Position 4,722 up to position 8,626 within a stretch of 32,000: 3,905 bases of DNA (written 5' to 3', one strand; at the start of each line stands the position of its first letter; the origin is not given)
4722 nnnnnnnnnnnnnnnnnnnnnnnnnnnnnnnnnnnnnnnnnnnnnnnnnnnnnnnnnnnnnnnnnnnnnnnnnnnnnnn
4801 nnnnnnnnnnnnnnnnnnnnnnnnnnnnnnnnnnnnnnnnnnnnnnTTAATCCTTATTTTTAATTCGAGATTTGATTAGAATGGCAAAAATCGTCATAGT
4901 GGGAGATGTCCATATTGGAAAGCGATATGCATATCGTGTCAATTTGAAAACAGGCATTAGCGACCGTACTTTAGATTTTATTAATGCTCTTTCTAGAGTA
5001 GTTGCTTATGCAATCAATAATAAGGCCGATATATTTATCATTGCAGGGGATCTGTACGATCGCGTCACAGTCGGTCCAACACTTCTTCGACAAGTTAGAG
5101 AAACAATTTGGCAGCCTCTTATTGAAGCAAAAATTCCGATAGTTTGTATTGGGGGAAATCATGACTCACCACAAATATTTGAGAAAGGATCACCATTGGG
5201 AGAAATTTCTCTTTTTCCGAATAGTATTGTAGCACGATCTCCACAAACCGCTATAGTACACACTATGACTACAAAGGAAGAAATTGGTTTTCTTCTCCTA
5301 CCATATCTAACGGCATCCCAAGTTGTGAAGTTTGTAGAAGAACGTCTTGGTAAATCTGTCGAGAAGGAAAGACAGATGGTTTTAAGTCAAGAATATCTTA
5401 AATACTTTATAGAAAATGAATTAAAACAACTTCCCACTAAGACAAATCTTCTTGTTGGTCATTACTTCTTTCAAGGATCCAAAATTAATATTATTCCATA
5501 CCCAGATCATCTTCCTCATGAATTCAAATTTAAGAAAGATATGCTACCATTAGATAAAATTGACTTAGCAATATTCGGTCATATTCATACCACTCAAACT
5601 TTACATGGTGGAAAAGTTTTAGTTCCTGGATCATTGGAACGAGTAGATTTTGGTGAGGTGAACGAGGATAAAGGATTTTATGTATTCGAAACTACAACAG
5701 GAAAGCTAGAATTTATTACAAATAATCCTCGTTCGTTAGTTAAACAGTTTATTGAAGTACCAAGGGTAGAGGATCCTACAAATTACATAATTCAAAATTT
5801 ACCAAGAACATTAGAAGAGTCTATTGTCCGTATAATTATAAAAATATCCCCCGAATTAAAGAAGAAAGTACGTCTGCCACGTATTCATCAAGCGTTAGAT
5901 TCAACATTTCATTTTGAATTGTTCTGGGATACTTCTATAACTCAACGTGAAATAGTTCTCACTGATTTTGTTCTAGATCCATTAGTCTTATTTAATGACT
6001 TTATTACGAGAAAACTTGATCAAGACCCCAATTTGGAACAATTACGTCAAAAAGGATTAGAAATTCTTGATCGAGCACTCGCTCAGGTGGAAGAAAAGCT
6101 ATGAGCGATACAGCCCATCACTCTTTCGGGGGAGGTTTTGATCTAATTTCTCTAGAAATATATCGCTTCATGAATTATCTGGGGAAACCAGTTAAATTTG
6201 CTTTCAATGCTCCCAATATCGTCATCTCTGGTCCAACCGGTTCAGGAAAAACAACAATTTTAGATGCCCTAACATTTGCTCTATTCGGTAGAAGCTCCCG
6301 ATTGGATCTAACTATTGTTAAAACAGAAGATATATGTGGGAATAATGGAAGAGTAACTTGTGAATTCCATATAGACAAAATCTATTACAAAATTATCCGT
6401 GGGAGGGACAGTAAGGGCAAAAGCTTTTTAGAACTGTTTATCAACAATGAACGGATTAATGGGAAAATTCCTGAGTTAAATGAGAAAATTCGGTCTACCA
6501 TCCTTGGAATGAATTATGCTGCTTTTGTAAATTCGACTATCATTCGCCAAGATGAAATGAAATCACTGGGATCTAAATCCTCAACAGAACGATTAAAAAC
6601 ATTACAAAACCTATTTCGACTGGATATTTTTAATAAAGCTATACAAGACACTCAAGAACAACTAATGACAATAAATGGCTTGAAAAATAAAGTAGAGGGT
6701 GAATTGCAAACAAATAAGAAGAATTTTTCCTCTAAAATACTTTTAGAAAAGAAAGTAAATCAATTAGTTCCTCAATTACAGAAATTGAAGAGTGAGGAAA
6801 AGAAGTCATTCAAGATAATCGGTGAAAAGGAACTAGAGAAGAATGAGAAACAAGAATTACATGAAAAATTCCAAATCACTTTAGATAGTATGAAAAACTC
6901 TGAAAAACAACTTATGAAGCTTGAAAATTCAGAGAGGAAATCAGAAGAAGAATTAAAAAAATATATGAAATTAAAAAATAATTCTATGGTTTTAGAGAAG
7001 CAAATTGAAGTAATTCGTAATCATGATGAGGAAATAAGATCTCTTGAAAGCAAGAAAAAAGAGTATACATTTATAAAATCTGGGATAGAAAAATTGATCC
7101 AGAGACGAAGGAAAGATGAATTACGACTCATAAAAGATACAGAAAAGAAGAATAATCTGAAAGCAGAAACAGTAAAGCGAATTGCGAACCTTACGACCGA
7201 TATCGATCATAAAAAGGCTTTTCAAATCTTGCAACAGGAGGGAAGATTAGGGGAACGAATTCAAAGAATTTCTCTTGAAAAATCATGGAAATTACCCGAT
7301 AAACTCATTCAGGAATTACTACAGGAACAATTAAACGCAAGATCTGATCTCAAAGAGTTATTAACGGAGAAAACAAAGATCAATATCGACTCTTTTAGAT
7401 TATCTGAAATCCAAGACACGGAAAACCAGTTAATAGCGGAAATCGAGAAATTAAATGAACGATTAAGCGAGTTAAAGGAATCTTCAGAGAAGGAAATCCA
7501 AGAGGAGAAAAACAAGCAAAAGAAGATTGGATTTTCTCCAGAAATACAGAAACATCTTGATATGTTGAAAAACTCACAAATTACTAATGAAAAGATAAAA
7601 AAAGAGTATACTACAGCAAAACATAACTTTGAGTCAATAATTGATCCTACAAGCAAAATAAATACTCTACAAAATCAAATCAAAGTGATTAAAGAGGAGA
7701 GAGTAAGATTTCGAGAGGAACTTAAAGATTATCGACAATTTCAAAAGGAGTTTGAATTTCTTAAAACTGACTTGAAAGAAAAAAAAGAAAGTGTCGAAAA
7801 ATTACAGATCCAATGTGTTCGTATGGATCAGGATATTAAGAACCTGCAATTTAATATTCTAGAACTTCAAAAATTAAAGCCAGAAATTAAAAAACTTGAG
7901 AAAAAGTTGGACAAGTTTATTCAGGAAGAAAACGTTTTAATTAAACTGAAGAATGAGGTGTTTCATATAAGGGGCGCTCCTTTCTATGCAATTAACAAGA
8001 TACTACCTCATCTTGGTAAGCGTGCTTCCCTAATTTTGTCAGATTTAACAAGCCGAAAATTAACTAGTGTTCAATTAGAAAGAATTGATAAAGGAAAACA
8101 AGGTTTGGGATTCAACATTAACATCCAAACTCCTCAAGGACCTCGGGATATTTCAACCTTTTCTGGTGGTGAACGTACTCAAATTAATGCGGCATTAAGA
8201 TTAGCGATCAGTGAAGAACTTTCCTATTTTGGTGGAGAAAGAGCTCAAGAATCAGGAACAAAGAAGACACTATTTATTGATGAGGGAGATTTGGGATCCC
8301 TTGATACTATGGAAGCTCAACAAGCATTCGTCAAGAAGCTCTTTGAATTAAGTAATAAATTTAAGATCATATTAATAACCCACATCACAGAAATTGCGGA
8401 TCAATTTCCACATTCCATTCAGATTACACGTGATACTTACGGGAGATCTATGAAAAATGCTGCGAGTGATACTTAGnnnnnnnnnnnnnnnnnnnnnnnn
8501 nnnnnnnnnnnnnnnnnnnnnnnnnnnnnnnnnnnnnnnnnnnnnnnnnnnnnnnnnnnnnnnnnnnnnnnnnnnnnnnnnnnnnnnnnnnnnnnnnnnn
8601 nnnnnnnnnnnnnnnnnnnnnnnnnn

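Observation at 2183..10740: Five-gene nurA-herA-mre11-rad50 operon translationally coupled to a DUF1998 (MrfA/Hrq1-type) helicase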

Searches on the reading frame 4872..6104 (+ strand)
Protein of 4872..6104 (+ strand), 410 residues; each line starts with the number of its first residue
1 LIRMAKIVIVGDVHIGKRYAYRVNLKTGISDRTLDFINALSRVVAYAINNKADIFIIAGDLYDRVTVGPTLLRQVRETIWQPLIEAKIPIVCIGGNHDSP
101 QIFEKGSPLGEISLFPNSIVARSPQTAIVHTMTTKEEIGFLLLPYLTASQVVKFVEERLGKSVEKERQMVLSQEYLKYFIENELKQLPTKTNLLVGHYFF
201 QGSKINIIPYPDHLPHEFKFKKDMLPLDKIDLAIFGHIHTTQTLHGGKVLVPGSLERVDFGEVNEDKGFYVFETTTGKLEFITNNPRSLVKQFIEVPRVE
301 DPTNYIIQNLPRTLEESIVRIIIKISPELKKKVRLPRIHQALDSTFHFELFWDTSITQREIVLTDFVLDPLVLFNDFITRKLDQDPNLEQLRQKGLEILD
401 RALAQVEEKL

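Call 3: search_protein_families(library=pfam, proteins=[window:4872-6104:+], max_evalue=0.01)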
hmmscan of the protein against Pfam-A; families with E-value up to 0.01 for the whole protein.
window:4872-6104:+ (410 aa): 2 families
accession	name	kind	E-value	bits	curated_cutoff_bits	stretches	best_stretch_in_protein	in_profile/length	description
PF00149.33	Metallophos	-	6.4e-15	56.5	21.5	1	6-240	2-190/191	Calcineurin-like phosphoesterase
PF12850.12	Metallophos_2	-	1.9e-05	25.2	27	1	6-263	2-143/154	Calcineurin-like phosphoesterase superfamily domain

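Call 12: search_protein_families(library=ncbifam, proteins=[window:4881-6104:+], max_evalue=0.001)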
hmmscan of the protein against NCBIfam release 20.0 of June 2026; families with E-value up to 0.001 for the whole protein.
window:4881-6104:+ (407 aa): 9 families
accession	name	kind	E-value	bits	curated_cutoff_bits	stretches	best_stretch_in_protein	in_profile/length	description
TIGR00619.1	sbcd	subfamily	4.5e-21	75.8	77.65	1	3-265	2-252/252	exonuclease subunit SbcD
NF041753.2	sbcd_Staph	equivalog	2.5e-19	69.4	480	1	3-273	2-249/375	exonuclease subunit SbcD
NF041029.1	Mre11_Pyroc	equivalog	9.5e-14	51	600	1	7-261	6-242/438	DNA double-strand break repair protein Mre11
NF041031.1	Mre11_Sulfo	equivalog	1.3e-11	44.3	500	1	4-356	2-319/374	DNA double-strand break repair protein Mre11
NF008206.2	PRK10966.1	equivalog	5.9e-10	38.8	450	1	32-284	26-279/380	exonuclease subunit SbcD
NF041030.1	Mre11_Halo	equivalog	1.1e-09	37.9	550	1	1-96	1-88/361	DNA double-strand break repair protein Mre11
NF041754.1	sbcd_Bac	equivalog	2.3e-07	30.4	750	1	4-247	3-233/390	exonuclease subunit SbcD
TIGR04123.1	P_estr_lig_assc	hypoth_equivalog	2.8e-06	26.9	150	1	3-98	22-113/207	ligase-associated DNA damage response endonuclease PdeM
TIGR00040.1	yfcE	subfamily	0.00024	21.2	56.25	0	208-257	87-139/158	YfcE family phosphodiesterase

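Call 59: search_protein_families(library=padloc, proteins=[window:4881-6104:+], max_evalue=0.001)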
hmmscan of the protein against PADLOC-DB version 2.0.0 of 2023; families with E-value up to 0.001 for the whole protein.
window:4881-6104:+ (407 aa): 1 family
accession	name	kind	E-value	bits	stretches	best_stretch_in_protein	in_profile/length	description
PDLC04908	PDC-S10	-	6.2e-05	20.4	0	47-96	28-72/223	-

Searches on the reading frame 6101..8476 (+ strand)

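Call 3: search_protein_families(library=pfam, proteins=[window:6101-8476:+], max_evalue=0.01)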
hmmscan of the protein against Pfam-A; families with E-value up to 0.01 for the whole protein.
window:6101-8476:+ (791 aa): 7 families
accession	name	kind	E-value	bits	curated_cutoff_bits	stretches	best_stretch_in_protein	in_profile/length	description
PF13476.12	AAA_23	-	1.7e-12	48.8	27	1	17-286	1-201/201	AAA domain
PF02463.25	SMC_N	-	2.3e-07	30.9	40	1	16-777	3-213/220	RecF/RecN/SMC N terminal domain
PF13555.12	AAA_29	-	6e-07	29.6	27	1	20-65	6-50/61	P-loop containing region of AAA domain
PF13191.12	AAA_16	-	0.0015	19.5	32.6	1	19-61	8-48/167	AAA ATPase domain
PF13401.12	AAA_22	-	0.0022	18.7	27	0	37-61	5-29/130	AAA domain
PF25199.1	nSTAND_NTPase5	-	0.0024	18.2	34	0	38-67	42-70/145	Novel STAND NTPase 5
PF01580.24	FtsK_SpoIIIE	-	0.0057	16.6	24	0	20-61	20-63/221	FtsK/SpoIIIE family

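Call 12: search_protein_families(library=ncbifam, proteins=[window:6101-8476:+], max_evalue=0.001)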
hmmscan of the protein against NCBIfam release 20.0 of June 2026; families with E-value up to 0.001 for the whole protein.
window:6101-8476:+ (791 aa): 13 families
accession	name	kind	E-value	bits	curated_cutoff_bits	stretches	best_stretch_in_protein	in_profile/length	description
TIGR00618.1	sbcc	subfamily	3.4e-29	101.4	478.5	2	18-609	6-617/1043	exonuclease subunit SbcC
NF003034.1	PRK03918.1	equivalog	1.7e-23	82.6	700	2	41-473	27-452/878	DNA double-strand break repair ATPase Rad50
NF002244.0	PRK01156.1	equivalog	7.3e-18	64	847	2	35-364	21-358/895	DNA double-strand break repair ATPase Rad50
NF041035.1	Rad50_Halo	equivalog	6.5e-17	61.2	1000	1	40-609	26-597/883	DNA double-strand break repair ATPase Rad50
NF002572.0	PRK02224.1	equivalog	5.4e-14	51.5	1087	1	31-618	17-596/888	DNA double-strand break repair ATPase Rad50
NF041751.2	sbcc_Staph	equivalog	9.2e-14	50.4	920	2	40-498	30-490/1007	exonuclease subunit SbcC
NF041034.1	Rad50_Sulf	equivalog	9.2e-09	33.7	1000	0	40-359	26-344/872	DNA double-strand break repair ATPase Rad50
NF009067.0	PRK12402.1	equivalog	1.6e-07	30.6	317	1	36-113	35-109/340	replication factor C small subunit 2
NF053563.1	Rkd4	equivalog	6.6e-06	24.5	860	1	18-369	6-360/747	arcadin-4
TIGR02169.1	SMC_prok_A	equivalog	1.5e-05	22.9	729.4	1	18-66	5-52/1165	chromosome segregation protein SMC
NF010068.0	PRK13548.1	equivalog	0.00022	20.4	261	0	31-70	24-64/261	heme ABC transporter ATP-binding protein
NF041752.4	sbcc_Bac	equivalog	0.00035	18.6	1420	1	42-542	33-519/1130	exonuclease subunit SbcC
NF045487.1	ASRP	equivalog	0.00049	18.8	300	0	346-611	164-425/593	archaea-specific SMC-related protein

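Call 59: search_protein_families(library=padloc, proteins=[window:6101-8476:+], max_evalue=0.001)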
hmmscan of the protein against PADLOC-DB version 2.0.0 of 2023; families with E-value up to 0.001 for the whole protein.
window:6101-8476:+ (791 aa): 13 families
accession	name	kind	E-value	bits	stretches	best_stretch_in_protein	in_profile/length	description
PDLC03859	LmuB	-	8.3e-15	53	2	17-311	7-301/611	-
PDLC03865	LmuB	-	8.6e-09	32.1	1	18-369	6-388/1007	-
PDLC04135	mad3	-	4.9e-08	30.9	0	17-773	4-335/374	mads_3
PDLC04140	mad8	-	4e-06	24.6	0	29-200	18-129/314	mads_8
PDLC03861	LmuB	-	5.2e-06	22.7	1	14-69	209-263/1213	-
PDLC02740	PbeC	-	8.2e-06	22.9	1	36-67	27-58/648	PbeC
PDLC02756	PbeC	-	8.8e-06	23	1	34-66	28-60/643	PbeC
PDLC02668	DndD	-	9.7e-06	22.8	1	36-67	29-60/659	DndD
PDLC02667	DndD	-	0.00012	19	1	36-67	31-62/657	DndD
PDLC02663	DndD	-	0.00027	17.9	1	36-68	32-64/675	DndD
PDLC00519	JetC1|JetC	-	0.00036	16.9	1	39-65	25-51/1097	DUF3584 domain; MukB-like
PDLC02747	PbeC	-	0.00056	16.9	1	16-67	4-56/632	PbeC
PDLC02730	PbeC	-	0.00078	16.3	1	15-65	3-56/651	PbeC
